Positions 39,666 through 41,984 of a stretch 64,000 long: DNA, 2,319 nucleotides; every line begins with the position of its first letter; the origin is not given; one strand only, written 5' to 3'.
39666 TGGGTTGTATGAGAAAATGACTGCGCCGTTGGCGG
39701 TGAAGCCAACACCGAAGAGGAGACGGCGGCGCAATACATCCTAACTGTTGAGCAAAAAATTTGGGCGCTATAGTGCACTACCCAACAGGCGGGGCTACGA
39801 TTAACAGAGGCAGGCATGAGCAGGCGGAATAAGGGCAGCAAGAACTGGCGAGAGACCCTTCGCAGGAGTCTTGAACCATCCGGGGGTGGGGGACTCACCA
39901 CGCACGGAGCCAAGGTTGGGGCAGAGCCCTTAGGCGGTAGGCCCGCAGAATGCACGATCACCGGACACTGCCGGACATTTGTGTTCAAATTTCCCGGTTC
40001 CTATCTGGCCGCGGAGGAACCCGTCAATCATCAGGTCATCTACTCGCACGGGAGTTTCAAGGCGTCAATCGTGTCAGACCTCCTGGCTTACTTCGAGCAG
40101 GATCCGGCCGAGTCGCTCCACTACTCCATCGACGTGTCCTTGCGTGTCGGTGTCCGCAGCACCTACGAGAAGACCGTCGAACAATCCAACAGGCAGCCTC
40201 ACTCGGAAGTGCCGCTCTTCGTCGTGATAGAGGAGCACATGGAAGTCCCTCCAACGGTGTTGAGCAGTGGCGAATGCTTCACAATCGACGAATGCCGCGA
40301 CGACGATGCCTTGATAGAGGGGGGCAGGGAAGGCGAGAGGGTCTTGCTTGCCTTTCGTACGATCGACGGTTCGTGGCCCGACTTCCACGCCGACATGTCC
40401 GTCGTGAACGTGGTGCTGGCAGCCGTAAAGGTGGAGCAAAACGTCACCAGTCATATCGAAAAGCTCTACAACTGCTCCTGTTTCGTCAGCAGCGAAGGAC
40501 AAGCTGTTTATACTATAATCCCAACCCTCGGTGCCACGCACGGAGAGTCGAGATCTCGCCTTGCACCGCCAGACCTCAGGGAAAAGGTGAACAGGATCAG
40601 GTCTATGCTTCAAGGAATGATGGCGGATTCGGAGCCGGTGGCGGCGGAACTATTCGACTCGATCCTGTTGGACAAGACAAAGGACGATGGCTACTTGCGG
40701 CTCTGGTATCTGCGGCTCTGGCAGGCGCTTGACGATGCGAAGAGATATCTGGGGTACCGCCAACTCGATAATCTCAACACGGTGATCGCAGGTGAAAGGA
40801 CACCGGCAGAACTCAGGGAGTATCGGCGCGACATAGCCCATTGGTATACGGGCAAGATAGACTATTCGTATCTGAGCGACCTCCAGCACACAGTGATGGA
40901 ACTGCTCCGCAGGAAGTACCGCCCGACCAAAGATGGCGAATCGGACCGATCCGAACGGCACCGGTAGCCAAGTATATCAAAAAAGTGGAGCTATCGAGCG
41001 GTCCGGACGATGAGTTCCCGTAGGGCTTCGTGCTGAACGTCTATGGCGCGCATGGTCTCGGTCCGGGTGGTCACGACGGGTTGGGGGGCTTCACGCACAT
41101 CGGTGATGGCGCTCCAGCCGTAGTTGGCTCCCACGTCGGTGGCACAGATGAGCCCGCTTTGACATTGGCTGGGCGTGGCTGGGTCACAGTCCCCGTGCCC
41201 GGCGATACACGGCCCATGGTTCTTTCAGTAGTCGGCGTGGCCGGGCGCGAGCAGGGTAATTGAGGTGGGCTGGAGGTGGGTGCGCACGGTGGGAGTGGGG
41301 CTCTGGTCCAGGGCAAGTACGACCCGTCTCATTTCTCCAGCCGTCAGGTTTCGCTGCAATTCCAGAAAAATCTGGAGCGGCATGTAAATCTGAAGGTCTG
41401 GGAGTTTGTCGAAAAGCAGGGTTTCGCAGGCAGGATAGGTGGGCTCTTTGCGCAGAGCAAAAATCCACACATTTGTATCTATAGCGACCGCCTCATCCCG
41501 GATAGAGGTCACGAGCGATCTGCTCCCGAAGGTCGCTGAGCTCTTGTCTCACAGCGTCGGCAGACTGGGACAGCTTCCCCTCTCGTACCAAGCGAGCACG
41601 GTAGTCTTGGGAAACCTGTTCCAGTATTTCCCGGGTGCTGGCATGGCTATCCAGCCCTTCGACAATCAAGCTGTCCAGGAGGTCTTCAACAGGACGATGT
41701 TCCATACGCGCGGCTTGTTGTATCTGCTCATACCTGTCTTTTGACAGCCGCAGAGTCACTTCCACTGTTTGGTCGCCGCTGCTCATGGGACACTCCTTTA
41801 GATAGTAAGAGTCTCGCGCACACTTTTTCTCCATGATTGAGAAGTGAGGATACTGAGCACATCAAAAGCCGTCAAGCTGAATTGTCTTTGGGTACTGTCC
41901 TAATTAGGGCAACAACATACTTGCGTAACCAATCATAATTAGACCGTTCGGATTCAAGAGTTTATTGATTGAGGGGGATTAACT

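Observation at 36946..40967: MmeI-family Type IIG enzyme followed by a co-oriented 383-aa unknown with a C-terminal Rx4H motif: candidate R-M-coupled abortive-infection effector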

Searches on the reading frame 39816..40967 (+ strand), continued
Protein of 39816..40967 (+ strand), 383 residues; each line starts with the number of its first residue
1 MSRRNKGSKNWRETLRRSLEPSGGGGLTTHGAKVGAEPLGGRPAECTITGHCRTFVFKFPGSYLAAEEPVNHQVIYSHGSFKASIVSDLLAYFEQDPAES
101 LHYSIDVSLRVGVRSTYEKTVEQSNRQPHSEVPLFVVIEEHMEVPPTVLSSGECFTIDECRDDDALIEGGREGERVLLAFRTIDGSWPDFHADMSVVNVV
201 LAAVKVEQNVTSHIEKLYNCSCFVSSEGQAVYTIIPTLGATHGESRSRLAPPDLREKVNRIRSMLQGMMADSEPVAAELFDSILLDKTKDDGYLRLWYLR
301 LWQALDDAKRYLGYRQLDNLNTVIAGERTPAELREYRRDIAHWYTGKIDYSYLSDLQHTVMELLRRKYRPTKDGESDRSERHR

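Call 69: find_encoding_contigs(protein=P0067, flank=7000, max_places=1)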
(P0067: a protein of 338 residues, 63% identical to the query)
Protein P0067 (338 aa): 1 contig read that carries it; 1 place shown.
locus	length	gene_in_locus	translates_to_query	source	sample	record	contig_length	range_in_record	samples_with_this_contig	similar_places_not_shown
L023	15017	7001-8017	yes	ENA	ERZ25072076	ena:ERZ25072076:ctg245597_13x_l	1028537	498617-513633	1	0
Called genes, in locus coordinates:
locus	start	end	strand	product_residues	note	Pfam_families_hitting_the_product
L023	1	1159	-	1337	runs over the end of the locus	PF28130:DUF8371 (weak)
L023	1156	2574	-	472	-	PF13173:AAA_14, PF13401:AAA_22, PF13635:DUF4143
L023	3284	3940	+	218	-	PF13384:HTH_23, PF13518:HTH_28, PF13551:HTH_29, PF13565:HTH_32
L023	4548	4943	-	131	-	-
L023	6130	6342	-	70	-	-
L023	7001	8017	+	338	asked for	-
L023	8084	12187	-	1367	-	-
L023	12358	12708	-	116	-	-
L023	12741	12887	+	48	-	-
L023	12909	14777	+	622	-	PF13476:AAA_23, PF13175:AAA_15, PF13304:AAA_21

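Call 75: search_dna_similar(query=window:39816-40964:+, collection=plasmids, mode=protein, max_evalue=0.001, max_rows=15)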
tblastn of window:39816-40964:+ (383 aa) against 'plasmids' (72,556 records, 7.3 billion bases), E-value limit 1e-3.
No match.
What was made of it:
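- Tried and rejected: PLSDB plasmids: no hit (call 75).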

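Call 78: fold_search(model_id=the predicted structure, library=viral)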
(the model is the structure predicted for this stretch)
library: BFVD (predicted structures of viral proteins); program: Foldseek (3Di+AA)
matches with E <= 10: 83; with E <= 0.001: 0
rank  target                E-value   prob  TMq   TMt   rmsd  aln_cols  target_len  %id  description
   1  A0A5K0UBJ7            4.5e-01  0.03  0.13  0.10  26.4       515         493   10  DnaJ-like subfamily C member 3 [Yasminevirus sp. GU-2018]
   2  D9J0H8                5.0e-01  0.11  0.15  0.23  16.7       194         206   15  Gp31 [Brochothrix phage A9]
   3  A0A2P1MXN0            9.9e-01  0.02  0.11  0.13  19.2       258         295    8  Uncharacterized protein [Staphylococcus phage phiSA_BS1]
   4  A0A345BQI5            1.2e+00  0.02  0.11  0.11  19.5       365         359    8  (no name in the UniProt tables at hand)
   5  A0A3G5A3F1            1.2e+00  0.04  0.08  0.09  16.1       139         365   11  Replication factor C small subunit (Fragment) [Harvfovirus sp.]
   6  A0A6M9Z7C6            1.2e+00  0.01  0.09  0.08  28.3       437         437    9  Putative capsid protein [Riboviria sp.]
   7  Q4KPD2                1.3e+00  0.04  0.10  0.06  18.3       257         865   10  ORF 55 [Haloarcula hispanica SH1 virus]
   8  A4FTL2                1.4e+00  0.15  0.13  0.11  11.6       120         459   16  Uncharacterized protein [Cyprinid herpesvirus 3]
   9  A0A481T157            1.5e+00  0.03  0.10  0.10  23.4       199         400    8  Uncharacterized protein [Melon chlorotic spot virus]
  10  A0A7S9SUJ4            1.6e+00  0.02  0.08  0.07  20.8       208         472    8  Uncharacterized protein [Virus NIOZ-UU159]
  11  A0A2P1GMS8            2.0e+00  0.01  0.07  0.05  28.8       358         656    9  Glycoprotein [Wenling dimarhabdovirus 8]
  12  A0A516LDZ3            2.3e+00  0.01  0.12  0.12  18.6       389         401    9  (no name in the UniProt tables at hand)
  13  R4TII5                2.3e+00  0.01  0.12  0.07  19.6       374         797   10  (no name in the UniProt tables at hand)
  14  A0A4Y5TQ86            2.4e+00  0.01  0.08  0.06  25.6       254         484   13  Uncharacterized protein [Serratia phage Moabite]
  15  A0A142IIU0            2.5e+00  0.04  0.09  0.13  14.0       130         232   14  Uncharacterized protein [Enterobacteria phage SEGD1]
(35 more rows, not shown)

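Call 79: search_protein_families(library=pfam, proteins=[P0195, P0173, P0150], max_evalue=1)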
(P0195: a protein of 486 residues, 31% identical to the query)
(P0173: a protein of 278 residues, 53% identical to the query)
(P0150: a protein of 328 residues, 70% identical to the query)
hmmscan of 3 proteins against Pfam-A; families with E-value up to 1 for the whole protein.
P0195 (486 aa): 0 families

P0173 (278 aa): 1 family
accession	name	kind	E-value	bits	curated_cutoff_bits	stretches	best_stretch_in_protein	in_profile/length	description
PF18735.6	HEPN_RiboL-PSP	-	0.023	15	28.4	1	228-248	143-158/191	RiboL-PSP-HEPN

P0150 (328 aa): 2 families
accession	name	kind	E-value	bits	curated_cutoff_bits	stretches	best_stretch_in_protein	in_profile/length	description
PF00271.37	Helicase_C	-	0.0093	16.6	23.5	1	110-134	86-110/110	Helicase conserved C-terminal domain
PF11932.13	DUF3450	-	0.083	12.6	32.6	0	28-82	96-149/241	Protein of unknown function (DUF3450)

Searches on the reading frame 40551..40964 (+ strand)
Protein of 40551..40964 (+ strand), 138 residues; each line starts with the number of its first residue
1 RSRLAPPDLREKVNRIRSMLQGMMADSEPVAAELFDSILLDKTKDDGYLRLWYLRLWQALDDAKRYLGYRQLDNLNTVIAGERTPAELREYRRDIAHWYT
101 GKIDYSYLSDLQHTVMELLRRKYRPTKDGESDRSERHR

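Call 40: search_protein_families(library=pfam, alignment_id=A3, max_evalue=1)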
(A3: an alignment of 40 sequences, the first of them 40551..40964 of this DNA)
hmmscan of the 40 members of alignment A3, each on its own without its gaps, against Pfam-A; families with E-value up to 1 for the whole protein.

A. member 1, window:40551-40964:+ (138 aa): 0 families

B. families by the number of members that match (of 40 scanned): 31 families (the first 25 are shown)
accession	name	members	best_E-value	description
PF18737.6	HEPN_MAE_28990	8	0.0041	MAE_28990/MAE_18760-like HEPN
PF18735.6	HEPN_RiboL-PSP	7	0.00094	RiboL-PSP-HEPN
PF18730.6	HEPN_Cthe2314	2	0.00036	Cthe_2314-like HEPN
PF23844.1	NCTSP_N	2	0.013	Non-contractile tail sheath N-terminal domain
PF13414.12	TPR_11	2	0.05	TPR repeat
PF18731.6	HEPN_Swt1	2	0.062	Swt1-like HEPN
PF18767.7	AID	2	0.24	Activation induced deaminase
PF22052.2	DUF6937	1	0.0029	Domain of unknown function (DUF6937)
PF09783.14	Vac_ImportDeg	1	0.017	Vacuolar import and degradation protein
PF05023.20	Phytochelatin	1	0.025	Phytochelatin synthase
PF23864.1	DUF7222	1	0.034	Domain of unknown function (DUF7222)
PF03969.22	AFG1_ATPase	1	0.034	AFG1-like ATPase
PF18738.6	HEPN_DZIP3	1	0.039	DZIP3/ hRUL138-like HEPN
PF22417.1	Hmr1_E-cad-like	1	0.046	Cadherin-related hmr-1 E-cadherin-like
PF13176.12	TPR_7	1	0.057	Tetratricopeptide repeat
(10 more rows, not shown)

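Call 41: search_solved_structures(query=A3, max_evalue=10, show_alignments=2)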
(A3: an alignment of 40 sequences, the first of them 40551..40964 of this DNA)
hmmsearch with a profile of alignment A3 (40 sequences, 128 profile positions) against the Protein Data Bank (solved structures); distinct sequences matched with E-value up to 10: 8.
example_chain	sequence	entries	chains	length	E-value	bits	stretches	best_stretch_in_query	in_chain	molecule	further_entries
6eri_AQ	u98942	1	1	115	0.0075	19.3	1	7-75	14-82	50S ribosomal protein L20, chloroplastic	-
4v61_BS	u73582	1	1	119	0.0081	19.2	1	7-75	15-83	Ribosomal Protein L20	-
5h1s_S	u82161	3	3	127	0.0093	19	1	7-74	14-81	50S ribosomal protein L20, chloroplastic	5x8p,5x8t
5mlc_S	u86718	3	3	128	0.0094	19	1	7-74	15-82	50S ribosomal protein L20, chloroplastic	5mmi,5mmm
3d19_A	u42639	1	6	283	0.41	13.7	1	56-119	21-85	Conserved metalloprotein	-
8rr1_F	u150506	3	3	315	0.47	13.5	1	19-67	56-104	tRNA methyltransferase 10 homolog C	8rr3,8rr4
7onu_F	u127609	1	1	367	0.62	13.1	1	19-67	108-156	tRNA methyltransferase 10 homolog C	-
8gjg_A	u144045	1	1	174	3.9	10.5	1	4-53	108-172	gluc_A04_0005 Binder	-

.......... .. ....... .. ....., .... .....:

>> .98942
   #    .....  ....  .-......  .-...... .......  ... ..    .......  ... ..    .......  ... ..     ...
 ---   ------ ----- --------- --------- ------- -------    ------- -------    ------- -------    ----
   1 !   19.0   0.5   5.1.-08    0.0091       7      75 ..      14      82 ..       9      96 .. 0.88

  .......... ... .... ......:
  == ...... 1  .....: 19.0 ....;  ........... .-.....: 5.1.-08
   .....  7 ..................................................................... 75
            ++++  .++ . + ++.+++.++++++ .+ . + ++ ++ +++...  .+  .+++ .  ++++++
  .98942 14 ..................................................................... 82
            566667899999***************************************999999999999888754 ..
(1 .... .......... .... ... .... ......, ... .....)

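Call 47: predict_structure(alignment_id=A3)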
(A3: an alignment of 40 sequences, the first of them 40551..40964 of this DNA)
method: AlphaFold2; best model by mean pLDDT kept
length: 138 residues; sequences in the alignment: 40
mean_pLDDT: 91.4   pTM: 0.82
mean pLDDT of the five models: 91.4, 91.4, 91.0, 90.8, 90.6
residues with pLDDT >= 90: 114; 70-90: 13; 50-70: 9; < 50: 2
segments of 3 or more residues with pLDDT < 50: none
pLDDT, mean of each block of 10 residues (from residue 1): 87 92 92 93 94 98 97 97 98 94 96 97 81 56
secondary structure, 60 per line:
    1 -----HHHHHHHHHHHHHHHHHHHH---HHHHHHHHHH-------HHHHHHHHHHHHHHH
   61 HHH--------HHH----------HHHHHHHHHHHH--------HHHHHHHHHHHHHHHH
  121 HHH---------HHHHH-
elements in order: H6-25 H29-38 H46-63 H85-96 H105-123 H133-137

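Call 49: fold_search(model_id=the predicted structure, library=pdb)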
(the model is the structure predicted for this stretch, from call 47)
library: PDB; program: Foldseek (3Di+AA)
matches with E <= 10: 83; with E <= 0.001: 0
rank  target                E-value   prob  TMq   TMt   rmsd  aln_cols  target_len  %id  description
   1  4zbb_A                2.2e+00  0.06  0.18  0.12  12.1       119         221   13  Crystal structure of the glutathione transferase URE2P8 from Phanerochaete chrysosporium complexed with glutathionyl-S (released 2015-09-30)
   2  6wvt_K                2.6e+00  0.08  0.25  0.22  11.2       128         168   12  Structural basis of alphaE-catenin - F-actin catch bond behavior (released 2020-10-07)
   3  4eci_A                2.6e+00  0.06  0.19  0.14  12.5       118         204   15  Crystal structure of glutathione s-transferase prk13972 (target efi-501853) from pseudomonas aeruginosa pacs2 complexe (released 2012-04-18)
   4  9grx_6                2.7e+00  0.09  0.25  0.27  12.3       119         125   14  NDH-PSI-LHCI supercomplex from S. oleracea (released 2025-02-12)
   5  4zba_B                2.7e+00  0.06  0.21  0.14  12.0       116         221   16  Crystal structure of the glutathione transferase URE2P8 from Phanerochaete chrysosporium with oxidized glutathione. (released 2015-09-30)
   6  4eci_B                2.9e+00  0.06  0.19  0.14  12.3       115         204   16  Crystal structure of glutathione s-transferase prk13972 (target efi-501853) from pseudomonas aeruginosa pacs2 complexe (released 2012-04-18)
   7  8gxl_A                3.0e+00  0.14  0.32  0.36  10.6       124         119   13  HUMAN SUGP1 433-577 (released 2022-12-14)
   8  4xwj_A                3.2e+00  0.11  0.30  0.28  11.7       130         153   11  Histidine-containing phosphocarrier protein (HPr) and antisigma factor Rsd complex (released 2015-10-21)
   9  1huw                  3.2e+00  0.10  0.31  0.27  15.6       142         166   13  THE CRYSTAL STRUCTURE OF AFFINITY-MATURED HUMAN GROWTH HORMONE AT 2 ANGSTROMS RESOLUTION (released 1994-01-31)
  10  7uuw_G                3.2e+00  0.06  0.21  0.19  11.7       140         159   14  Cryogenic electron microscopy 3D map of F-actin bound by the Actin Binding Domain of alpha-catenin ortholog, HMP1 (released 2023-01-18)
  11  2kc3_MODEL_1_A        3.2e+00  0.06  0.24  0.19  14.6       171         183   13  NMR solution structure of complete receptor binding domain of human apolipoprotein E (released 2009-04-14)
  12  2ijc_F                3.4e+00  0.05  0.20  0.19  12.5       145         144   10  Structure of a Conserved Protein of Unknown Function PA0269 from Pseudomonas aeruginosa (released 2006-12-26)
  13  4zbb_D                3.4e+00  0.04  0.17  0.13  11.7       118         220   14  Crystal structure of the glutathione transferase URE2P8 from Phanerochaete chrysosporium complexed with glutathionyl-S (released 2015-09-30)
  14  7utj_G                3.5e+00  0.11  0.31  0.28  10.8       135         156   13  Cryogenic electron microscopy 3D map of F-actin bound by human dimeric alpha-catenin (released 2023-03-08)
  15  6tah_B                3.5e+00  0.04  0.19  0.13  13.9       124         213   16  Crystal structure of a Nu-class Glutathione-S-Transferase from Pseudomonas aeruginosa PACS2 bound to glutathione (released 2020-09-16)
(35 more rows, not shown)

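Call 51: find_homologous_proteins(query=A3, max_evalue=0.01)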
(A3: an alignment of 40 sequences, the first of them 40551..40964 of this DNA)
Query A3 (40 sequences) (138 aa, profile of the alignment): 53 proteins with E <= 0.01 among 1542 candidates.
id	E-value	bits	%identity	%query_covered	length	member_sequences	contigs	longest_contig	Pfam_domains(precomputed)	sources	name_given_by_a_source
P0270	5.4e-42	160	73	87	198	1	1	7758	-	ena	-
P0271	1.0e-41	160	79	89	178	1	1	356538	-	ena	-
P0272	3.3e-41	158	75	91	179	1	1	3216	-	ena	-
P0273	3.2e-40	155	63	87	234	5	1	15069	-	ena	-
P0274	2.4e-39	152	62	94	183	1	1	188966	-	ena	-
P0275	2.8e-39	152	80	75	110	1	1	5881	-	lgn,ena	-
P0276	6.0e-39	151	68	88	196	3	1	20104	-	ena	-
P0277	9.7e-39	150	62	88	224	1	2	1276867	-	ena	-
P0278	1.5e-38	149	84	77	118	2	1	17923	-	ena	-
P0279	2.2e-38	149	69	78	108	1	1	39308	-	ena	-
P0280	4.6e-38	148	82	81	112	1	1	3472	-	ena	-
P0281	7.9e-37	144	71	80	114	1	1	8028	-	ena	-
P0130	1.1e-36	143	64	93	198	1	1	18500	-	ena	-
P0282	4.5e-36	141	57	88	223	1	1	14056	-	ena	-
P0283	3.6e-35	138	79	78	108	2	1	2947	-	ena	-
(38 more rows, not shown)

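Call 89: search_protein_families(library=ncbifam, alignment_id=A3, max_evalue=1)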
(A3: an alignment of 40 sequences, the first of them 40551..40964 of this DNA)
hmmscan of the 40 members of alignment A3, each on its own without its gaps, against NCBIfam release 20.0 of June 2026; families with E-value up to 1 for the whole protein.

A. member 1, window:40551-40964:+ (138 aa): 0 families

B. families by the number of members that match (of 40 scanned): 8 families
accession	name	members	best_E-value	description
NF011109.0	PRK14537.1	1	0.0012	50S ribosomal protein L20/unknown domain fusion protein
NF041935.1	MzaE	1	0.0042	MZA anti-phage system associated AIPR family protein MzaE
NF049922.1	MethglyxlRedYdjG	1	0.0085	NADH-dependent methylglyoxal reductase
TIGR01032.1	rplT_bact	1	0.0099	50S ribosomal protein L20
NF007915.0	PRK10629.1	1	0.028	EnvZ/OmpR regulon moderator MzrA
NF001613.0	PRK00400.1-5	1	0.091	phosphoribosyl-ATP diphosphatase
TIGR01717.1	AMP-nucleosdse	1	0.11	AMP nucleosidase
NF006142.0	PRK08292.1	1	0.16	AMP nucleosidase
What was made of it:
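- Tried and rejected: NCBIfam on the C-terminal domains gave only noise (call 89).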

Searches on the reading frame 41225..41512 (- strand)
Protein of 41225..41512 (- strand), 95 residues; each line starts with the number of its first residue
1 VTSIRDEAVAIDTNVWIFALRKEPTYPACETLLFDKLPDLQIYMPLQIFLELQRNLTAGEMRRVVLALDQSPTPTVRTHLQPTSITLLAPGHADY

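Call 3: search_protein_families(library=pfam, proteins=[window:41225-41512:-], max_evalue=0.1)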
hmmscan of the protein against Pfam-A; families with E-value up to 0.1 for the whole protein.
window:41225-41512:- (95 aa): 1 family
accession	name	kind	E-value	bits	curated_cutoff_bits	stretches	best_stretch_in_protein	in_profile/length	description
PF01850.27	PIN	-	0.016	16.2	23.6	1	10-64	2-58/120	PIN domain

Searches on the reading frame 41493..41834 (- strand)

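Call 3: search_protein_families(library=pfam, proteins=[window:41493-41834:-], max_evalue=0.1)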
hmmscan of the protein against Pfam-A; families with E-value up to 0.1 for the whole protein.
window:41493-41834:- (113 aa): 5 families
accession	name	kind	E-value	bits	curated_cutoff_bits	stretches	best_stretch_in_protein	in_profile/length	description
PF07878.17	RHH_5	-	0.0053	16.9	26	1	27-64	5-42/43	CopG-like RHH_1 or ribbon-helix-helix domain, RHH_5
PF07926.17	TPR_MLP1_2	-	0.023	15.2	36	1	66-107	33-74/129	TPR/MLP1/MLP2-like protein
PF12404.13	DUF3663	-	0.029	14.8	25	1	8-43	11-45/77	Peptidase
PF19189.6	Mtf2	-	0.063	13.4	27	1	48-102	130-192/195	Mtf2 family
PF01402.27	RHH_1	-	0.07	13.5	20.5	0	26-52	2-28/39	Ribbon-helix-helix protein, copG family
